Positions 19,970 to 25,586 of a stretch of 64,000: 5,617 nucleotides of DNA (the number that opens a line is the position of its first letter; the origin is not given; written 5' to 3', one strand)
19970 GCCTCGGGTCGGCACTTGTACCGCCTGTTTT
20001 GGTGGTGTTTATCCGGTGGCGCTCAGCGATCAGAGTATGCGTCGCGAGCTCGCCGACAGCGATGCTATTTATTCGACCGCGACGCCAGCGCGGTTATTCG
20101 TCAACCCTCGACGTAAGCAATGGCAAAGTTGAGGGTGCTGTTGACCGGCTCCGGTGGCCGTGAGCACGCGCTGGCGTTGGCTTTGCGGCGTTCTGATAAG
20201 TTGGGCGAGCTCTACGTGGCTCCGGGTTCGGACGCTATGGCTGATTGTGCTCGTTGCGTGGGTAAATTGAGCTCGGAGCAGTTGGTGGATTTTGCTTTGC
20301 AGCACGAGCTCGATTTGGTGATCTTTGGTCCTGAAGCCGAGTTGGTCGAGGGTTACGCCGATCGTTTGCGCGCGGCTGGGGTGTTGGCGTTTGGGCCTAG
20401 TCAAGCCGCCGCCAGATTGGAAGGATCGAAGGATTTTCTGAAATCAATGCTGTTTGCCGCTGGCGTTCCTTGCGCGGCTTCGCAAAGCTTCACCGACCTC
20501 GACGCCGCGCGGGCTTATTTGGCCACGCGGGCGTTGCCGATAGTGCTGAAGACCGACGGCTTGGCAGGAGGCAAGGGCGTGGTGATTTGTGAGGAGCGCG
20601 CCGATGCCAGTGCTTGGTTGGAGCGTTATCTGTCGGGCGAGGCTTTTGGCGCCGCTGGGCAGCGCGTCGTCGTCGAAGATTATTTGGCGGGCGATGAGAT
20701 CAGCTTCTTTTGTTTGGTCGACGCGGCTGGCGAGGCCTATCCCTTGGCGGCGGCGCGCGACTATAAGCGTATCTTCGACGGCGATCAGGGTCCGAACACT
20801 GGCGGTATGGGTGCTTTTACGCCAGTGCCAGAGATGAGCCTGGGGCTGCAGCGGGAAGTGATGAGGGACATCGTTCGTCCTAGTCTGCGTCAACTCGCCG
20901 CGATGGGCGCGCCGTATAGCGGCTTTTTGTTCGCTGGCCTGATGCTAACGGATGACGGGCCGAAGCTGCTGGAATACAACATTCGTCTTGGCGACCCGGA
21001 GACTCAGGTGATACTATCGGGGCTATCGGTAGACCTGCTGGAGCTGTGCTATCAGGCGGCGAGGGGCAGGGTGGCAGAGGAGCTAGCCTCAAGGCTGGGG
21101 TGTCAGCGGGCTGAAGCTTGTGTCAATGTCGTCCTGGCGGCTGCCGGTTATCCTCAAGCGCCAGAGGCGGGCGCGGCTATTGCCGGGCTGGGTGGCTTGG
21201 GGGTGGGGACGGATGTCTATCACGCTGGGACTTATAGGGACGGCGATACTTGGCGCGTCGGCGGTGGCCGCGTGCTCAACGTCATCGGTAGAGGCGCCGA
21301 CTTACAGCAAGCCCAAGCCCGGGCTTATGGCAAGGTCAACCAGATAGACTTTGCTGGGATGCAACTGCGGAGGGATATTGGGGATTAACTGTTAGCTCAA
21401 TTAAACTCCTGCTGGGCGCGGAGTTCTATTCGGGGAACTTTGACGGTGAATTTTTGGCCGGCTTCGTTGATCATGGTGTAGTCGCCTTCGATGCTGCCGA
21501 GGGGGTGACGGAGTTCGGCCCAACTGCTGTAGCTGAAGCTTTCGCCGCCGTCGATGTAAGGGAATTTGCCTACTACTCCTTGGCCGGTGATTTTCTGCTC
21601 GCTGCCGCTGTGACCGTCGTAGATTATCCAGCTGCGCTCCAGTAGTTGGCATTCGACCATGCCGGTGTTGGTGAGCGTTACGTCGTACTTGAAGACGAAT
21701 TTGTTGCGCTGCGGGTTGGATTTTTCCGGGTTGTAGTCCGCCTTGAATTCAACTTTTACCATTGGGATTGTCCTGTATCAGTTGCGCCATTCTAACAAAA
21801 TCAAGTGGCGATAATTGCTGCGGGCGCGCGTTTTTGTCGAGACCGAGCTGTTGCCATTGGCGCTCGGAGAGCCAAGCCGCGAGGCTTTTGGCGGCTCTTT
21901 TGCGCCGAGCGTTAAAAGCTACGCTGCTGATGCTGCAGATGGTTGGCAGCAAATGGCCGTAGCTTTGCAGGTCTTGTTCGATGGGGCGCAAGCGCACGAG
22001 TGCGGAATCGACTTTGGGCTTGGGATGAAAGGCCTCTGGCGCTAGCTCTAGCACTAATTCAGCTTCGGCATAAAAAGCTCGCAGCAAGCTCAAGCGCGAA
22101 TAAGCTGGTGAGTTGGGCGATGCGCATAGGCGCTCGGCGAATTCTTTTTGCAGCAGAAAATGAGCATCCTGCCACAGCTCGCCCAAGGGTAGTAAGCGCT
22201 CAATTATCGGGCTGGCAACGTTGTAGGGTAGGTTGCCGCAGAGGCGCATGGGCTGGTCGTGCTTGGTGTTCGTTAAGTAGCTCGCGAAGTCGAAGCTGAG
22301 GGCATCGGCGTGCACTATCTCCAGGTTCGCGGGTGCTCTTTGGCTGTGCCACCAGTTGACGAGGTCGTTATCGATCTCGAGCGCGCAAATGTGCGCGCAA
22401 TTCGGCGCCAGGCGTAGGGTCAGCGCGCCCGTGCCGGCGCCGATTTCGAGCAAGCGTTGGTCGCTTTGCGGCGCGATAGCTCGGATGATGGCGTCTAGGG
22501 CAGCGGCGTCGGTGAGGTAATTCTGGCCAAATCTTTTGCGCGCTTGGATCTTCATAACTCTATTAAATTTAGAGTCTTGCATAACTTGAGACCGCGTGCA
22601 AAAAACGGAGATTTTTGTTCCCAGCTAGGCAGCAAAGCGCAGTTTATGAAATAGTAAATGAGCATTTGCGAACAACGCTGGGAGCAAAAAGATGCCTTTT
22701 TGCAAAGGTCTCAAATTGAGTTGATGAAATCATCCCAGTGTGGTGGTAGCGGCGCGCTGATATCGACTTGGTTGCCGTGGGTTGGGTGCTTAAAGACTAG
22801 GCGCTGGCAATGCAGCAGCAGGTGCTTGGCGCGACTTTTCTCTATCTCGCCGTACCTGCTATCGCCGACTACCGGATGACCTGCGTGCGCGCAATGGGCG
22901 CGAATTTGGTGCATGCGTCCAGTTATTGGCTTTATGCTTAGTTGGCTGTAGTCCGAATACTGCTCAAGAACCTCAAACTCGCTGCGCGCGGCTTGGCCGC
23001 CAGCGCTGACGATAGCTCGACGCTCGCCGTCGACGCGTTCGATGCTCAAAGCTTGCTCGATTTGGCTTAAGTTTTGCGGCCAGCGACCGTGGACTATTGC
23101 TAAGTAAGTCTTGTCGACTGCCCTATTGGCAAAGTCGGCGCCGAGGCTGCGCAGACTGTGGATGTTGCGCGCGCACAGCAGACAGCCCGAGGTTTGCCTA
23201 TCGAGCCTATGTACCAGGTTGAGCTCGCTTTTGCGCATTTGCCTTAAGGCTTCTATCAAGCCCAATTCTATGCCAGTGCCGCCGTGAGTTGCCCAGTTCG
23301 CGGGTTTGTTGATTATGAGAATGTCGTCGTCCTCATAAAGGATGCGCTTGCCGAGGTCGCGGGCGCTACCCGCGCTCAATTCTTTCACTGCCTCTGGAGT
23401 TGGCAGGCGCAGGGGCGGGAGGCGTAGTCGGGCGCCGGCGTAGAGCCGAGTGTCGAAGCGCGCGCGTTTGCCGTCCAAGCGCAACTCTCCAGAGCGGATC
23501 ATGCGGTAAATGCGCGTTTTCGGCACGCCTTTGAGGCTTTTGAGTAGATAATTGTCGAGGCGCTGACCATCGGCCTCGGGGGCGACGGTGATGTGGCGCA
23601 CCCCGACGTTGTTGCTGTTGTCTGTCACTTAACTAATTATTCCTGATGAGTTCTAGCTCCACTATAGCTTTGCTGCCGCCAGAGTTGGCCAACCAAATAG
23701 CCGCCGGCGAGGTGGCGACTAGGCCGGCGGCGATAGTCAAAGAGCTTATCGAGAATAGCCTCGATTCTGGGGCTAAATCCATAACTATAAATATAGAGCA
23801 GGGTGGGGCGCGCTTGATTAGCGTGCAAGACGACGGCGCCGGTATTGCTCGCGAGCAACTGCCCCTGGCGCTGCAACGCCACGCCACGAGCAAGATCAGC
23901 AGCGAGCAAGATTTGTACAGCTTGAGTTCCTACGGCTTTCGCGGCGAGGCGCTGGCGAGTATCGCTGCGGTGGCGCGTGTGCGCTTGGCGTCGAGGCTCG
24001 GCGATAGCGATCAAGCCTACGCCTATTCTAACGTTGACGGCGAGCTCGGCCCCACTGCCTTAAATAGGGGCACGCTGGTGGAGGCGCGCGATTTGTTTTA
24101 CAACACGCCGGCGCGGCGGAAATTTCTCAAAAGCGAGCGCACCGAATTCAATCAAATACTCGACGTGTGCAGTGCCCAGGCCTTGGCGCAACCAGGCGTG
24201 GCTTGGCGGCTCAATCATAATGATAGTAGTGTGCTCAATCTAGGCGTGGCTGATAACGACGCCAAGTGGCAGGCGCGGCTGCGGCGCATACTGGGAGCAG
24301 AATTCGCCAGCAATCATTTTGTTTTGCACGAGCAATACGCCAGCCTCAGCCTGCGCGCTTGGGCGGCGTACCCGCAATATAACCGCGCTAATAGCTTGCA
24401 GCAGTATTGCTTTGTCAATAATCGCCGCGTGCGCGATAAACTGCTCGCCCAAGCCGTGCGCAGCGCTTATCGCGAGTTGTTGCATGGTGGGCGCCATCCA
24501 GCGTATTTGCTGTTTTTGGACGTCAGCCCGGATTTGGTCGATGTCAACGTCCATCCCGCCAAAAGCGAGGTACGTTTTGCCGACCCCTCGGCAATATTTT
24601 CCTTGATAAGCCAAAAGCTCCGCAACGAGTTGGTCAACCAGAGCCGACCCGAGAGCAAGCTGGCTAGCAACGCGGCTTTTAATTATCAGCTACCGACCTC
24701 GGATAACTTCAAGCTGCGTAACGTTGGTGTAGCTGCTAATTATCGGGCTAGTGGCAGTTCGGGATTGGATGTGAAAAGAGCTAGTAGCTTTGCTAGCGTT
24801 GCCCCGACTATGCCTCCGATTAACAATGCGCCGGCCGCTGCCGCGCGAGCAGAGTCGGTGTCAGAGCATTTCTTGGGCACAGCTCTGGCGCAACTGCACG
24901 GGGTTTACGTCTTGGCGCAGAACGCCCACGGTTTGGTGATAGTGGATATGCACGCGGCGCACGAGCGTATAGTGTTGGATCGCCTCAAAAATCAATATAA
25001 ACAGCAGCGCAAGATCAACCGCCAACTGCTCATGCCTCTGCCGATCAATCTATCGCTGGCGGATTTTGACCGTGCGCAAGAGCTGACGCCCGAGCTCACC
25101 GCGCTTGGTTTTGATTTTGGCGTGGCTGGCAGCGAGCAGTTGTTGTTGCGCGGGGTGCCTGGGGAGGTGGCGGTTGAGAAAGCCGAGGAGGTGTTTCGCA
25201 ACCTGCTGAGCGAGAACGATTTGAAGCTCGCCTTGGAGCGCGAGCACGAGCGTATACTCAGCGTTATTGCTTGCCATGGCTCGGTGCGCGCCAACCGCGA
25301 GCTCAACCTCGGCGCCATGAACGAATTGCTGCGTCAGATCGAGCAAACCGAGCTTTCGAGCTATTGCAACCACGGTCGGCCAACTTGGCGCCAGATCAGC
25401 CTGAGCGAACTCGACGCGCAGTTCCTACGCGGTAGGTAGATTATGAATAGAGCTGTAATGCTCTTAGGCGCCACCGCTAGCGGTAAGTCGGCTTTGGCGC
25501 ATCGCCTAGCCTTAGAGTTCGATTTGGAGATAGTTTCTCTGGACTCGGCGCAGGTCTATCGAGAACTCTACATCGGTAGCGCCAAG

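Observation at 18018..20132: In-frame PurN-PurF fusion places the PurF Ntn catalytic cysteine about 207 residues inside a polypeptide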

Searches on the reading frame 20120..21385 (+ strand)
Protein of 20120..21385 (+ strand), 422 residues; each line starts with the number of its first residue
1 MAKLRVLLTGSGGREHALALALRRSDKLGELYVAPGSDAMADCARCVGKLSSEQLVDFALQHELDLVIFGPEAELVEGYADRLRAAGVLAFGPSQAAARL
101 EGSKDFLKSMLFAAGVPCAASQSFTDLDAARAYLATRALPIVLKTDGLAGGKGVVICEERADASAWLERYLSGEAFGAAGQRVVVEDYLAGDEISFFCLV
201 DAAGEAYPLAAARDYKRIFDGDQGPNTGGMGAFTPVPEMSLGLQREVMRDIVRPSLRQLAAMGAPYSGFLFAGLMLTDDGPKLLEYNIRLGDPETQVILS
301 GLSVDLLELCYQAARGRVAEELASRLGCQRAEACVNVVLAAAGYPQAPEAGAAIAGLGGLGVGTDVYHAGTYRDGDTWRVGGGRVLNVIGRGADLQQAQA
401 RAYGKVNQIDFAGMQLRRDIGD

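Call 3: search_protein_families(library=pfam, proteins=[window:20120-21385:+])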
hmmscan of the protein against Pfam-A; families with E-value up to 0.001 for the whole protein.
window:20120-21385:+ (422 aa): 4 families
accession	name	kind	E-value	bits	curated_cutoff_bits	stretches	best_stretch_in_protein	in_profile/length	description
PF01071.24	GARS_A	-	4.5e-63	213.1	27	1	102-295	1-194/194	Phosphoribosylglycinamide synthetase, ATP-grasp (A) domain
PF02844.21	GARS_N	-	7.2e-28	97.7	29.5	1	5-101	2-100/100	Phosphoribosylglycinamide synthetase, N domain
PF02843.22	GARS_C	-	1.1e-24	87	34.8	1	334-421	1-90/92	Phosphoribosylglycinamide synthetase, C domain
PF02786.22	CPSase_L_D2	-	0.00022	21.3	19.8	1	107-204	5-105/211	Carbamoyl-phosphate synthase L chain, ATP binding domain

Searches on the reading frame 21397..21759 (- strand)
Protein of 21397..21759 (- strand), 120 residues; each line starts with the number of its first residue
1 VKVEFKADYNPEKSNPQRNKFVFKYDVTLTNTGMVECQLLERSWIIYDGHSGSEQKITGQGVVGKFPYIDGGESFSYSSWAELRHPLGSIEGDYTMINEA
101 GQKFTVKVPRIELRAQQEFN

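Call 33: search_protein_families(library=ncbifam, proteins=[window:21397-21759:-])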
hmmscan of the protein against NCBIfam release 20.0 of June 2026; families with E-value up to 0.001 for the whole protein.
window:21397-21759:- (120 aa): 1 family
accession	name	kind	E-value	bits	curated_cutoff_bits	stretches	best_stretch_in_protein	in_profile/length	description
NF003967.1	PRK05461.1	equivalog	1.3e-36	125.2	106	1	1-118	5-121/123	Co2+/Mg2+ efflux protein ApaG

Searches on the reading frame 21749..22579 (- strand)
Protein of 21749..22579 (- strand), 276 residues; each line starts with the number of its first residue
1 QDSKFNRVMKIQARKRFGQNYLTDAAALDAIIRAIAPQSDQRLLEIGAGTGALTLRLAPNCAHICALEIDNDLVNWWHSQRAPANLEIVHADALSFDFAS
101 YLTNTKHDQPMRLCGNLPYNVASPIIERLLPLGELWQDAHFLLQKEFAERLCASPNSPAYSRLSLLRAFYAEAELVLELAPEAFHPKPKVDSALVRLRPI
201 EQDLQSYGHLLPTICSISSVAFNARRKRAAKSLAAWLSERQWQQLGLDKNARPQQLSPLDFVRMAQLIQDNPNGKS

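Call 33: search_protein_families(library=ncbifam, proteins=[window:21749-22579:-])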
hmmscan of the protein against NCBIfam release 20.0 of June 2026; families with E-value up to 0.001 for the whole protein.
window:21749-22579:- (276 aa): 26 families (the best 25 are shown)
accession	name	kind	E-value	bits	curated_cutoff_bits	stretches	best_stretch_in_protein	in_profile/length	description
TIGR00755.1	ksgA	equivalog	6.8e-70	235.3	171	1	12-267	2-255/256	16S rRNA (adenine(1518)-N(6)/adenine(1519)-N(6))-dimethyltransferase RsmA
NF000499.2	Erm23S_rRNA_broad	equivalog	9.9e-40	136.5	212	1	18-264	2-240/244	23S ribosomal RNA methyltransferase Erm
NF011486.0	PRK14896.1-1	equivalog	5.9e-34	117.4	450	1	12-209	21-211/284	16S ribosomal RNA methyltransferase A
NF000337.1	erm_SHROVE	exception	2.6e-27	95.7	320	1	13-204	2-183/248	ErmE/ErmH/ErmO/ErmR family 23S rRNA (adenine(2058)-N(6))-methyltransferase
NF042988.1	Erm46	exception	2e-21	76.4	503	1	13-197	7-177/255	23S rRNA (adenine(2058)-N(6))-methyltransferase Erm(46)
NF042938.1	Erm55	exception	6.6e-20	71.3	525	1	13-196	7-176/270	23S rRNA (adenine(2058)-N(6))-methyltransferase Erm(55)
NF012219.1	erm_C_23S_MT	exception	1.4e-19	70.7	530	1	18-198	9-177/244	23S rRNA (adenine(2058)-N(6))-methyltransferase Erm(C)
NF000047.1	ErmV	exception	9.9e-18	64.4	500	1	15-198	9-184/259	23S rRNA (adenine(2058)-N(6))-methyltransferase Erm(V)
NF045543.1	erm_G_23S_MT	exception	1.8e-17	64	515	1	18-198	9-177/244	23S rRNA (adenine(2058)-N(6))-methyltransferase Erm(G)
NF000024.1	ErmS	exception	1e-16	61.1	675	1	12-204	58-242/319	23S rRNA (adenine(2058)-N(6))-methyltransferase Erm(S)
NF012220.1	erm_B_23S_MT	exception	1.9e-16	60.4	525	1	16-203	6-181/245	23S rRNA (adenine(2058)-N(6))-methyltransferase Erm(B)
NF012222.1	erm_A_23S_MT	exception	2e-15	57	475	1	17-197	8-176/243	23S rRNA (adenine(2058)-N(6))-methyltransferase Erm(A)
NF012218.0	erm_38_23S_MT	exception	8.5e-15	54.5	800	1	13-202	7-190/386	23S rRNA (adenine(2058)-N(6))-methyltransferase Erm(38)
NF000412.1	Erm43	exception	1.6e-14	54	500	1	18-198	9-177/243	23S rRNA (adenine(2058)-N(6))-methyltransferase Erm(43)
NF000411.1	Erm45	exception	4.4e-14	52.9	525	1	16-198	6-176/245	23S rRNA (adenine(2058)-N(6))-methyltransferase Erm(45)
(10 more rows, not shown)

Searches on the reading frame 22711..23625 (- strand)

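Call 33: search_protein_families(library=ncbifam, proteins=[window:22711-23625:-])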
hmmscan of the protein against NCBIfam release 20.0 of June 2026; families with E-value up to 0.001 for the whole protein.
window:22711-23625:- (304 aa): 7 families
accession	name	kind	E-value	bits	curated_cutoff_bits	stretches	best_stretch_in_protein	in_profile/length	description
NF008249.0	PRK11025.1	equivalog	3.6e-74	249.5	378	1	5-294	4-303/317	23S rRNA pseudouridine(955/2504/2580) synthase RluC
TIGR00005.1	rluA_subfam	subfamily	4.6e-67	226.4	192.7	1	18-301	3-294/298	RluA family pseudouridine synthase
NF008385.0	PRK11180.1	equivalog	7.8e-34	117.5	351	1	13-302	10-310/325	23S rRNA pseudouridine(1911/1915/1917) synthase RluD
NF008321.0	PRK11112.1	equivalog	1.4e-31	109.7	328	1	95-302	4-232/257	tRNA pseudouridine(65) synthase TruC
NF007543.0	PRK10158.1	equivalog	1.4e-28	100.1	286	1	94-292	15-216/219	bifunctional tRNA pseudouridine(32) synthase/23S rRNA pseudouridine(746) synthase RluA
TIGR01621.1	RluA-like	hypoth_equivalog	1.3e-26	93.2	222.3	1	95-290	4-193/217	TIGR01621 family pseudouridine synthase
TIGR00093.1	TIGR00093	subfamily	3.1e-06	27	109.3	1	125-257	21-140/161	pseudouridine synthase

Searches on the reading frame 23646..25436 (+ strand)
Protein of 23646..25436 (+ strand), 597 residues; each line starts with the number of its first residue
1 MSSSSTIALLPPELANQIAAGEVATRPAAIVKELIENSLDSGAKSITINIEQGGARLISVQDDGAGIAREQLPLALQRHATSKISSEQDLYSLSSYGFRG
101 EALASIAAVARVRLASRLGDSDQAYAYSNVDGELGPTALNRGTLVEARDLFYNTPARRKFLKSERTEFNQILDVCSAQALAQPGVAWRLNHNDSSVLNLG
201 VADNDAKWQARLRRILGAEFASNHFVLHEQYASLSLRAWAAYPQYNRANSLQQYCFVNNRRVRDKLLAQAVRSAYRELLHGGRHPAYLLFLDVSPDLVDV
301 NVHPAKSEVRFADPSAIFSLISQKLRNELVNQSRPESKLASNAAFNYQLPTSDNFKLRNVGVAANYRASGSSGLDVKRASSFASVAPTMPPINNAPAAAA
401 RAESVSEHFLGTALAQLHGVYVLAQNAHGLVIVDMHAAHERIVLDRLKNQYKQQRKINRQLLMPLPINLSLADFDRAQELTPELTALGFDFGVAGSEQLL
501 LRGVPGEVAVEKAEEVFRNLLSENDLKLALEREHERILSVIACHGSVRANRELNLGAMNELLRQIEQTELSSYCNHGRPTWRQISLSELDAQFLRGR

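Call 33: search_protein_families(library=ncbifam, proteins=[window:23646-25436:+])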
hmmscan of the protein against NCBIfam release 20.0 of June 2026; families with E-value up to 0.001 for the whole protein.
window:23646-25436:+ (597 aa): 11 families
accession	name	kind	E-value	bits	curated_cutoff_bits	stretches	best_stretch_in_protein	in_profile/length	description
NF000949.0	PRK00095.1-2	equivalog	2.1e-195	651.5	750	2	3-343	3-339/634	DNA mismatch repair endonuclease MutL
NF000953.0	PRK00095.2-4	equivalog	1.1e-165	553.1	693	1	6-594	2-609/611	DNA mismatch repair endonuclease MutL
TIGR00585.2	mutl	equivalog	5.9e-152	507.4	180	2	7-336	1-331/555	DNA mismatch repair endonuclease MutL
NF000952.0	PRK00095.2-2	subfamily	3.8e-145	484.8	840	1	6-595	2-622/623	DNA mismatch repair endonuclease MutL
NF000948.0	PRK00095.1-1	equivalog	1.1e-124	417.7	701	2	6-343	2-343/625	DNA mismatch repair endonuclease MutL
NF000950.0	PRK00095.1-3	equivalog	1.9e-116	390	756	2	6-337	3-334/641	DNA mismatch repair endonuclease MutL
NF000951.0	PRK00095.2-1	equivalog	1.1e-80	271.9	391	1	5-593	3-547/559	DNA mismatch repair endonuclease MutL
NF000954.0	PRK00095.2-5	equivalog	9.7e-68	229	937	1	1-523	1-523/588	DNA mismatch repair endonuclease MutL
NF050001.1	restrict_BbrUII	equivalog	5.6e-05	21.9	550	1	28-72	22-64/659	BbrUII/HgiDII family restriction enzyme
NF040750.1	tetrathio_HK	equivalog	0.00016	20.3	750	1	30-83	460-514/555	tetrathionate respiration histidine kinase TtrS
NF045903.1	CuHisKinLciSLeg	equivalog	0.00078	19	700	0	30-88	255-317/357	copper-responsive two-component system sensor histidine kinase LciS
